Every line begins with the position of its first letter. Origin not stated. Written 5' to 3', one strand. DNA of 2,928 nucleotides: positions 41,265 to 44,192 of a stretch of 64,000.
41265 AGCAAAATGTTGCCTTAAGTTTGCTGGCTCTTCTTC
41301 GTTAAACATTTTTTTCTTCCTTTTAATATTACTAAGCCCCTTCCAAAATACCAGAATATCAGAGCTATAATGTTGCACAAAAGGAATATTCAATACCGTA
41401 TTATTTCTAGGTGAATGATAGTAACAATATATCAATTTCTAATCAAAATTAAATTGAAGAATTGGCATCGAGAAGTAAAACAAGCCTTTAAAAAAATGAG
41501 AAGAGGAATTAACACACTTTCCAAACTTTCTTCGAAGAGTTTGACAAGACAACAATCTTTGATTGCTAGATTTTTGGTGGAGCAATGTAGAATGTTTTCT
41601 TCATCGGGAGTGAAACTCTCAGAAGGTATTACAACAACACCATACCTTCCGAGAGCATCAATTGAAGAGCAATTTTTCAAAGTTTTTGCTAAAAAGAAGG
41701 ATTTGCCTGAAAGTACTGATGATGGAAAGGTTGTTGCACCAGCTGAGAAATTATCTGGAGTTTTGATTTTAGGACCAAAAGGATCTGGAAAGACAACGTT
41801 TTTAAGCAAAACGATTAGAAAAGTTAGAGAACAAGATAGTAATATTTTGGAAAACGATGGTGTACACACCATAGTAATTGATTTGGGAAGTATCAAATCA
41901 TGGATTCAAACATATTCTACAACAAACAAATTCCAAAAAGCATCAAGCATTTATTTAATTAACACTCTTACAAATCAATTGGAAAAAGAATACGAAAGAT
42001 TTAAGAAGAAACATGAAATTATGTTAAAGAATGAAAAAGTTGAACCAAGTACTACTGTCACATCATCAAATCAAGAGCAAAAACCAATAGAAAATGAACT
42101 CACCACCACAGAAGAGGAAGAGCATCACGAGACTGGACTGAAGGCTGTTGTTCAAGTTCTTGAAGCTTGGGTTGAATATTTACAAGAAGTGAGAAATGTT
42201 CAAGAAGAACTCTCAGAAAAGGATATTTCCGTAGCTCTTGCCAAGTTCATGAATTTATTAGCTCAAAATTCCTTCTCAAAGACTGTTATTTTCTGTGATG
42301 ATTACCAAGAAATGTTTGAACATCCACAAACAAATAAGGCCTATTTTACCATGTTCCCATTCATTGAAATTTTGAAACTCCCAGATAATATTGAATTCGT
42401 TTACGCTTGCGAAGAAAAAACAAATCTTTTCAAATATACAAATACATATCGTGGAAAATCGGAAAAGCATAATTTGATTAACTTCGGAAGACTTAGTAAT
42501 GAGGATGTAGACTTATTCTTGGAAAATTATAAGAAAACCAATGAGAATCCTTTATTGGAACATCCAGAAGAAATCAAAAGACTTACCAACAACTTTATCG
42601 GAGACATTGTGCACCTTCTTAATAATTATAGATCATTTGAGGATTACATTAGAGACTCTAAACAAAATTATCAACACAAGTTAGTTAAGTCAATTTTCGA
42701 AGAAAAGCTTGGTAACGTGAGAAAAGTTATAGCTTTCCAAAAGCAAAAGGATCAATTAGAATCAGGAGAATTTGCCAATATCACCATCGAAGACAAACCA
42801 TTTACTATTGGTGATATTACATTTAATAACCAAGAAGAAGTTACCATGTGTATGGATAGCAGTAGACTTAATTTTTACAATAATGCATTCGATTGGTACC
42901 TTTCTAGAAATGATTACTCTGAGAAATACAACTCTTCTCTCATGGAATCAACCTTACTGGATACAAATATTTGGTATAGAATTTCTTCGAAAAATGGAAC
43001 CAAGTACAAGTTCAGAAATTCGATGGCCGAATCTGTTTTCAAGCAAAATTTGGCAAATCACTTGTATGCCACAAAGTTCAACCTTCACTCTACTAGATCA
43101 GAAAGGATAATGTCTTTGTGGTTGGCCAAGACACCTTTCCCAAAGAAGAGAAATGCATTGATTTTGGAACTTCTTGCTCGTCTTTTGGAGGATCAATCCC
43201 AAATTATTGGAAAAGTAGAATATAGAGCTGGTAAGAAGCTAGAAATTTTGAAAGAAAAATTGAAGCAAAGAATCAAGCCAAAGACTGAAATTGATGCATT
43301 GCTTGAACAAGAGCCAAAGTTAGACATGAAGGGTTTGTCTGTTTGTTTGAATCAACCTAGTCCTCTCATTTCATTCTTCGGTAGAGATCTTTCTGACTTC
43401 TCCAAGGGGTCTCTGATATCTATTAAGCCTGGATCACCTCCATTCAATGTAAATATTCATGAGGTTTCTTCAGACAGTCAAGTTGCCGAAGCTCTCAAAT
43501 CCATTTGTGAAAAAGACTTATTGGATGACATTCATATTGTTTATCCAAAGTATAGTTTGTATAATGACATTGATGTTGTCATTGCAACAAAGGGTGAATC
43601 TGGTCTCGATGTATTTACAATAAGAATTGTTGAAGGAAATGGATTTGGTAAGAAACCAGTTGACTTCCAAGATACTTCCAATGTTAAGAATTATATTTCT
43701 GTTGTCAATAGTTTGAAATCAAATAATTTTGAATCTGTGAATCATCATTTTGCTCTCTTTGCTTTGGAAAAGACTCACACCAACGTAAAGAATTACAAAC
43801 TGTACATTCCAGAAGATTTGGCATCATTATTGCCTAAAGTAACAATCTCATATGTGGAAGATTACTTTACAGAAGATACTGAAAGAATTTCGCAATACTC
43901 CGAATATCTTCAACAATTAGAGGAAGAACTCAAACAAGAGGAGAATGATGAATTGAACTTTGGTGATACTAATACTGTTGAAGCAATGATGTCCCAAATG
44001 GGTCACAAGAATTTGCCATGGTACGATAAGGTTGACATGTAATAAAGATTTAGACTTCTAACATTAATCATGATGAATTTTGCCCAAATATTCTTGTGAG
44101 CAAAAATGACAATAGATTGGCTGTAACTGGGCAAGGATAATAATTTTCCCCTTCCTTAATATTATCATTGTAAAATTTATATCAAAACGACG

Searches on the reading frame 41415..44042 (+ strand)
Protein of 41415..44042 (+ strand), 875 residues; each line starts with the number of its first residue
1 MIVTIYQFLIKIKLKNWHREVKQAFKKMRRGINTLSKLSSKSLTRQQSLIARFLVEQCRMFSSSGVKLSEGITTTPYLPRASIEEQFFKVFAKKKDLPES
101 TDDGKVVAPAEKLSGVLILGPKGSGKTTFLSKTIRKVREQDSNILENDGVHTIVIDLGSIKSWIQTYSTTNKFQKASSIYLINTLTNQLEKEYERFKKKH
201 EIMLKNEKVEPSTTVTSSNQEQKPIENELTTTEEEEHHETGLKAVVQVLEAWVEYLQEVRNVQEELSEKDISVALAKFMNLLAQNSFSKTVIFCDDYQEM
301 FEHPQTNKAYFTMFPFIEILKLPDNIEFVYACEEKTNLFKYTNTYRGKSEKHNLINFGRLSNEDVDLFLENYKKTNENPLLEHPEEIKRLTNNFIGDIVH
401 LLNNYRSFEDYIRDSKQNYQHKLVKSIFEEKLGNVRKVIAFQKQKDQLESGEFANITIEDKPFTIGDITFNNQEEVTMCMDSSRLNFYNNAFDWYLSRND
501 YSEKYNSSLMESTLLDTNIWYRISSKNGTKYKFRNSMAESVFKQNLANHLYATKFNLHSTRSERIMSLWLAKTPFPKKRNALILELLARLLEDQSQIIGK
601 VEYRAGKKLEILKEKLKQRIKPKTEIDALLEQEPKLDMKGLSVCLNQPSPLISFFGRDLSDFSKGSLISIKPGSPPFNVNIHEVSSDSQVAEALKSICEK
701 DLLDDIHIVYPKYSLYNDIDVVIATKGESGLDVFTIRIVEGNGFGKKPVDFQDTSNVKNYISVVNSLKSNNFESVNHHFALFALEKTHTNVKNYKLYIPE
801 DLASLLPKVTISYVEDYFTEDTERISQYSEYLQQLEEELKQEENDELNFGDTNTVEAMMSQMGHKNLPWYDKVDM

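Call 25: search_protein_families(library=pfam, proteins=[window:41415-44042:+], max_evalue=0.001)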
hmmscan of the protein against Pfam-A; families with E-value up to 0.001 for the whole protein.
window:41415-44042:+ (875 aa): 2 families
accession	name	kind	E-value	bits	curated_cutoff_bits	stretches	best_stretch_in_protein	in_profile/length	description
PF13191.12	AAA_16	-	9.3e-05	23.4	32.6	1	114-304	25-148/167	AAA ATPase domain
PF06062.16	UPF0231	-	0.00018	22.3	25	1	156-255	20-120/121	Uncharacterised protein family (UPF0231)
